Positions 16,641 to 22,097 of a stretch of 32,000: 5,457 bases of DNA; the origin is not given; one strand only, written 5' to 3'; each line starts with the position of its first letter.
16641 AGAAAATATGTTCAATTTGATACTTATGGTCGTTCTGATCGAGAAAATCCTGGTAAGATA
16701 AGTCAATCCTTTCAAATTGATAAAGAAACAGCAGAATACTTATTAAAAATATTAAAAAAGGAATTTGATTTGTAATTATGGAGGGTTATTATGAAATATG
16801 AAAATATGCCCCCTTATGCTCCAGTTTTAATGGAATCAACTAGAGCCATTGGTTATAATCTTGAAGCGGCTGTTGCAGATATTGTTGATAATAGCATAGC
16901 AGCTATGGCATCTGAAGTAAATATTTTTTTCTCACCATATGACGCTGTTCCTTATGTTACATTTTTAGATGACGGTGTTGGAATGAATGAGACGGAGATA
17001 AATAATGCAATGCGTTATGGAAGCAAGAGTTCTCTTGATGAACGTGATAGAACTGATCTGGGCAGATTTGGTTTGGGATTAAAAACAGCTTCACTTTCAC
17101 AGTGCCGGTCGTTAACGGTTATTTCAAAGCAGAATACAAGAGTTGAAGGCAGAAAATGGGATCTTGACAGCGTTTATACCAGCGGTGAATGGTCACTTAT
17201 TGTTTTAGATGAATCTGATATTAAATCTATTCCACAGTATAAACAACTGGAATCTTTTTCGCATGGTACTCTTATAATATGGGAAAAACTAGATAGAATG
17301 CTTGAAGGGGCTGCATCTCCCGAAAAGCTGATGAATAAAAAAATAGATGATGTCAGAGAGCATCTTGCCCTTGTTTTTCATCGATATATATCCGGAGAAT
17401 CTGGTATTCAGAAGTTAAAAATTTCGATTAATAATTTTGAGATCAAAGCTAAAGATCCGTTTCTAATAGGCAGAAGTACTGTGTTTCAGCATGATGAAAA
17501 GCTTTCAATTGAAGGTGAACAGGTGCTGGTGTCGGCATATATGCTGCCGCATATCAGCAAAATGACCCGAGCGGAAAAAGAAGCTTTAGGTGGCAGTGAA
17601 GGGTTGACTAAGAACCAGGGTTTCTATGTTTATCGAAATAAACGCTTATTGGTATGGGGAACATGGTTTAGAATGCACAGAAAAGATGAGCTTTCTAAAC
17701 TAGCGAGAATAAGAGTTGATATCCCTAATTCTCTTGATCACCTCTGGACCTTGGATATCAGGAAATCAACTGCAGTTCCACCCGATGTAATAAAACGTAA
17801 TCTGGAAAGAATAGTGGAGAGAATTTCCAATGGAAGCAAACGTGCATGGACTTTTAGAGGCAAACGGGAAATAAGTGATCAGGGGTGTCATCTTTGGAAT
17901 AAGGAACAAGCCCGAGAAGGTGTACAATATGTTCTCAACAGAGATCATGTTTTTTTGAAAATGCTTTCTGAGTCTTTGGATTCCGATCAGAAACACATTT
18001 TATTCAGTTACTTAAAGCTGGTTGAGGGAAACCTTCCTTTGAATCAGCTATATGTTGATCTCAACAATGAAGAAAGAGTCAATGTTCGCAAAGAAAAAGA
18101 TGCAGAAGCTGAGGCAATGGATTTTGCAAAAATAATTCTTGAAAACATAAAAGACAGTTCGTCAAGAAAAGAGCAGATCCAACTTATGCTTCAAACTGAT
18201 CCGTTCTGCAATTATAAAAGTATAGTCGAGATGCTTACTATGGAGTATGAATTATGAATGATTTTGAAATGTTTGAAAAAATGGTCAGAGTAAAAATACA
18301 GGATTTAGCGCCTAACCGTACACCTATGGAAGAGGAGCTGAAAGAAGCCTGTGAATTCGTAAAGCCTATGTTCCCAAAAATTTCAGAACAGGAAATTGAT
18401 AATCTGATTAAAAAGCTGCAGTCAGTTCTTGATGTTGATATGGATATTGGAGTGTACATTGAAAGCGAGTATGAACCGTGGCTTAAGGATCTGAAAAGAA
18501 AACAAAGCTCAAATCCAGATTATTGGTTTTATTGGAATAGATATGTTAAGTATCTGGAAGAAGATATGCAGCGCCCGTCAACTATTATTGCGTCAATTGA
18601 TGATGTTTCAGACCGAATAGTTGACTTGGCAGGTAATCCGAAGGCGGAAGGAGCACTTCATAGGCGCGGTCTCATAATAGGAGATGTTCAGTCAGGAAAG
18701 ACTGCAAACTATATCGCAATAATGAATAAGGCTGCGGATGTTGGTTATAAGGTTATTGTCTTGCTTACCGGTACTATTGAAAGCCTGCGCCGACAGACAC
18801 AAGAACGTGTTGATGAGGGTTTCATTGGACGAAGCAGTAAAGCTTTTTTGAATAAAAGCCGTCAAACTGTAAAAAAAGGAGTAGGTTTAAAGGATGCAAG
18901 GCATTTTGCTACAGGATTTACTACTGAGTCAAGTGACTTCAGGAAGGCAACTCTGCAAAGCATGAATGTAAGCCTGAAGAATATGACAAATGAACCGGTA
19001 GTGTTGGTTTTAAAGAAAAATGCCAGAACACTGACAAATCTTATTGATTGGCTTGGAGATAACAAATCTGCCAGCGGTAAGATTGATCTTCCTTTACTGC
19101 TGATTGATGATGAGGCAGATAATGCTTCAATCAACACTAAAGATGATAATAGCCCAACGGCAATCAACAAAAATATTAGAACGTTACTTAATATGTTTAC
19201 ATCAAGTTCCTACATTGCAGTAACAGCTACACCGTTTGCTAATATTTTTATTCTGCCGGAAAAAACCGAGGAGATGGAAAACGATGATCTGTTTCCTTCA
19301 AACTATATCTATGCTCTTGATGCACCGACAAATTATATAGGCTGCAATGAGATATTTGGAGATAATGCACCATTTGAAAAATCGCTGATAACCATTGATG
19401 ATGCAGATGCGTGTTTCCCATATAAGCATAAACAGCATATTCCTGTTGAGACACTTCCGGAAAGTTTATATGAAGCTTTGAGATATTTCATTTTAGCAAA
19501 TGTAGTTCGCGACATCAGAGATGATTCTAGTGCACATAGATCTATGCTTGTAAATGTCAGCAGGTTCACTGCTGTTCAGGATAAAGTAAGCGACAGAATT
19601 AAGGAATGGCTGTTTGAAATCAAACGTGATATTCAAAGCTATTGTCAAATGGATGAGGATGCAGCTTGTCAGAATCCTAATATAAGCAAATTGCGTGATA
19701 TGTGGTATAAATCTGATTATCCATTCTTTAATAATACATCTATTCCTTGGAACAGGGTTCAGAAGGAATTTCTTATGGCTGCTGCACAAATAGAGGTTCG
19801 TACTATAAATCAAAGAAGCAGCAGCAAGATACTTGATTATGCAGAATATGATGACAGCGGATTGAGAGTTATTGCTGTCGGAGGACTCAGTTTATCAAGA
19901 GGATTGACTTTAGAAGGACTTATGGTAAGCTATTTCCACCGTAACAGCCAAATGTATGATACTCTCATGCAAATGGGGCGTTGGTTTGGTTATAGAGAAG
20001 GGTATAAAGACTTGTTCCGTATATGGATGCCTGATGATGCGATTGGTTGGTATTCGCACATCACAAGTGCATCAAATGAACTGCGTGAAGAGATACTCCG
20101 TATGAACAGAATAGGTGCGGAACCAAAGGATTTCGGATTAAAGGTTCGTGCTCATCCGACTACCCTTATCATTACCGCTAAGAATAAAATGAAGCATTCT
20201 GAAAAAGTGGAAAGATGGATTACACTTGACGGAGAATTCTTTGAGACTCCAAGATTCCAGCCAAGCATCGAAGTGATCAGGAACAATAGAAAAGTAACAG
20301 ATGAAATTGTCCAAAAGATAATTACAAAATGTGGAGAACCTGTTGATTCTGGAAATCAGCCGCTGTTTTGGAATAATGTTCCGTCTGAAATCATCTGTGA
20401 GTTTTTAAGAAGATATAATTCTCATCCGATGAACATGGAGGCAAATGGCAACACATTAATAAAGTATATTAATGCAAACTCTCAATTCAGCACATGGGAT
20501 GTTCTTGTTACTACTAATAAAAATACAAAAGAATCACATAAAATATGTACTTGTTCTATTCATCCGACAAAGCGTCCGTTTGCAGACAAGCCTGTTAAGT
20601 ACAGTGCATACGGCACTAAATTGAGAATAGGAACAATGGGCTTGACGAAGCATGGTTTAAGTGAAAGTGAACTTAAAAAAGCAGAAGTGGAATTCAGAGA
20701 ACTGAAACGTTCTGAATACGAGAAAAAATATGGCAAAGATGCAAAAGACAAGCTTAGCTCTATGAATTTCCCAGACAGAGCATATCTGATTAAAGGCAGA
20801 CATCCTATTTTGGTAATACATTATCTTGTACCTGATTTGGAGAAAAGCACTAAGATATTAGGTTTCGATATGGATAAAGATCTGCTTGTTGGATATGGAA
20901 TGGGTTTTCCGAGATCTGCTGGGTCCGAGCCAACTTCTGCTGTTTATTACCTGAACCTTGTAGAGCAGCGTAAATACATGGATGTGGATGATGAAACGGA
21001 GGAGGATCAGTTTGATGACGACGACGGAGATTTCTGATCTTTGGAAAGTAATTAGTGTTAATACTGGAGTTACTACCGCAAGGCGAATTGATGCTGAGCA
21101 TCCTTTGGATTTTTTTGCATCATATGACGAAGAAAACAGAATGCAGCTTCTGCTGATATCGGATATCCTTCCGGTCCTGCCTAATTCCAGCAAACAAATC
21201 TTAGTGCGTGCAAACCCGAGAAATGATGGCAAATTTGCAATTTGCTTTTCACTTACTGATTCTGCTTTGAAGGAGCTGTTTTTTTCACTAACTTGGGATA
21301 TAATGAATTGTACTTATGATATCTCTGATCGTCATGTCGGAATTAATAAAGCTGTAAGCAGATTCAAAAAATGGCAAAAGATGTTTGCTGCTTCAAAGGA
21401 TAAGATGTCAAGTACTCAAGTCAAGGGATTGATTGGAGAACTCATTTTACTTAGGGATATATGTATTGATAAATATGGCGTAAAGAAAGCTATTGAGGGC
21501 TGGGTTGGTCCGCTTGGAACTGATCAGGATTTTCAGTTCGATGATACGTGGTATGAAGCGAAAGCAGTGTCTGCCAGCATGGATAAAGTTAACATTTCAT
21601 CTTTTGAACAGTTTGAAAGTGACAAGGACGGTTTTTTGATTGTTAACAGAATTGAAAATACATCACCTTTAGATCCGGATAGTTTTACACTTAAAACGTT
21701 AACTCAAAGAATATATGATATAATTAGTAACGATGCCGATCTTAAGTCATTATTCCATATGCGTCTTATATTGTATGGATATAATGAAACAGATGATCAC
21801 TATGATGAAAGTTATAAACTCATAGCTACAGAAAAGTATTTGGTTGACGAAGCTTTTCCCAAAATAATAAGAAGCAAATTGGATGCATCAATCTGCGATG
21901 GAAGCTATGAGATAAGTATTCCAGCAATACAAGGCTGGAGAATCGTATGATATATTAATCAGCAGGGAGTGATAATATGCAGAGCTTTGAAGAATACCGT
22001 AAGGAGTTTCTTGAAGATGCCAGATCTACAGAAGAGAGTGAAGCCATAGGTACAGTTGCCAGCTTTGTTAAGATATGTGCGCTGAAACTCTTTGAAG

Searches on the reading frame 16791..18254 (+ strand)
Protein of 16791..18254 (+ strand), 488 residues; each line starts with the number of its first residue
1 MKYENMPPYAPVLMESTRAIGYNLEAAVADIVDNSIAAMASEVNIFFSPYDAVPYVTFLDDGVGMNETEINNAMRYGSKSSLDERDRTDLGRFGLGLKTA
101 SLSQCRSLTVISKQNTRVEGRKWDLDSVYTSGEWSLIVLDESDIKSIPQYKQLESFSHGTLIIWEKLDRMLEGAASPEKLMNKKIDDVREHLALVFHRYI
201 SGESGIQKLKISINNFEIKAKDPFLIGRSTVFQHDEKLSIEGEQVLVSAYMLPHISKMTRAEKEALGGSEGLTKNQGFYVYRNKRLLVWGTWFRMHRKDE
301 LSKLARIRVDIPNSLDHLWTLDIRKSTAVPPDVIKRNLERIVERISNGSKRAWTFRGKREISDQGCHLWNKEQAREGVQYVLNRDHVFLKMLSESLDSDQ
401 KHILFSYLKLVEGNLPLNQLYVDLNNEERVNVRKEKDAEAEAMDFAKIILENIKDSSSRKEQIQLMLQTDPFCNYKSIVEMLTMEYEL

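Call 66: search_protein_families(library=pfam, proteins=[window:16791-18254:+], max_evalue=0.0001)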
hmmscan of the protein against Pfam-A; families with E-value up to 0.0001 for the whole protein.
window:16791-18254:+ (488 aa): 1 family
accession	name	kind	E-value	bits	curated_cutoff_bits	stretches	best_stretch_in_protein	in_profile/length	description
PF13589.12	HATPase_c_3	-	5.5e-34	117.6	25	1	22-160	1-137/137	Histidine kinase-, DNA gyrase B-, and HSP90-like ATPase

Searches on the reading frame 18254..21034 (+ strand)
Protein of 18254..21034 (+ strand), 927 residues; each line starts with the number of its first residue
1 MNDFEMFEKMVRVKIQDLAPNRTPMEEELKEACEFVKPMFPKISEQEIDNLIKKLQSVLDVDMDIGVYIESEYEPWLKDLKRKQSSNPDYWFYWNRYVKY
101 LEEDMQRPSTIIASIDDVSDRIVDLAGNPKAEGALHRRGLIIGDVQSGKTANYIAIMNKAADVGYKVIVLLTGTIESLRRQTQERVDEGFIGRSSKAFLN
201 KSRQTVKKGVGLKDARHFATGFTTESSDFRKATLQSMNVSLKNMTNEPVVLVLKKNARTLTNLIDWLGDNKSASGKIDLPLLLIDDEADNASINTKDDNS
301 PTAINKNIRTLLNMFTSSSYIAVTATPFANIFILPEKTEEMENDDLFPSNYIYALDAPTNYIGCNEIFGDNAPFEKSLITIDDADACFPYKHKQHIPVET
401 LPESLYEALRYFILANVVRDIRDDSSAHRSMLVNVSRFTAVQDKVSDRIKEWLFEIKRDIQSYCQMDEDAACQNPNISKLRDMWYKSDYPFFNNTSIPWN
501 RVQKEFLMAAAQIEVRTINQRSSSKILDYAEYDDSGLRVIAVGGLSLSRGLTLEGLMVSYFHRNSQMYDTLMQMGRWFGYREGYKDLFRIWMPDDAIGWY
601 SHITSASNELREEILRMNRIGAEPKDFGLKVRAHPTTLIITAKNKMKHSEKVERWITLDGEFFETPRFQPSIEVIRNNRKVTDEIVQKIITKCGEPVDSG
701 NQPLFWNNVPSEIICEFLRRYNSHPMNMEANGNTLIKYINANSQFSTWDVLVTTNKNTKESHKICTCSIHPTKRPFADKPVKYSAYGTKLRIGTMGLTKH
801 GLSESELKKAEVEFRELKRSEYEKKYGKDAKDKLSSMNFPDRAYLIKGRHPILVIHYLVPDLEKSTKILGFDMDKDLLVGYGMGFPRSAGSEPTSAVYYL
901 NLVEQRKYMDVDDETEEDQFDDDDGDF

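Call 66: search_protein_families(library=pfam, proteins=[window:18254-21034:+], max_evalue=0.0001)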
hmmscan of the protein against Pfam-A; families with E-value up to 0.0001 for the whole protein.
window:18254-21034:+ (927 aa): 1 family
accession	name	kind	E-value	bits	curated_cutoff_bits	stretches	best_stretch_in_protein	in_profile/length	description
PF10593.14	Z1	-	4.2e-81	272.3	25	1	404-637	1-227/228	Z1 domain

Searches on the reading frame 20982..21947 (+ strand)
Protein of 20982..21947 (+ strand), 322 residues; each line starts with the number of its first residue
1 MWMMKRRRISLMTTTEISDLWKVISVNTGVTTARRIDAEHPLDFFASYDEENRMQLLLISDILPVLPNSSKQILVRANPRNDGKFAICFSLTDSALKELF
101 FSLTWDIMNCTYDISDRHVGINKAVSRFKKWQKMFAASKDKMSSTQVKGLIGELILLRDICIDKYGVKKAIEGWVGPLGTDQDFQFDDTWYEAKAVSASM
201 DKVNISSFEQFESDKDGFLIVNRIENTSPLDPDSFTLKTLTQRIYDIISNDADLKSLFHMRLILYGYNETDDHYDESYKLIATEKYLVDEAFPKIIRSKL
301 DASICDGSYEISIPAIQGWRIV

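Call 66: search_protein_families(library=pfam, proteins=[window:20982-21947:+], max_evalue=0.0001)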
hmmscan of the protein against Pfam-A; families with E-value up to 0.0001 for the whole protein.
window:20982-21947:+ (322 aa): 1 family
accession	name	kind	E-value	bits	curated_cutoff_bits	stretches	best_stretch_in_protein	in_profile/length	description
PF14390.12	DUF4420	-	9.5e-56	189.7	27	1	18-313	2-305/306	Putative PD-(D/E)XK family member, (DUF4420)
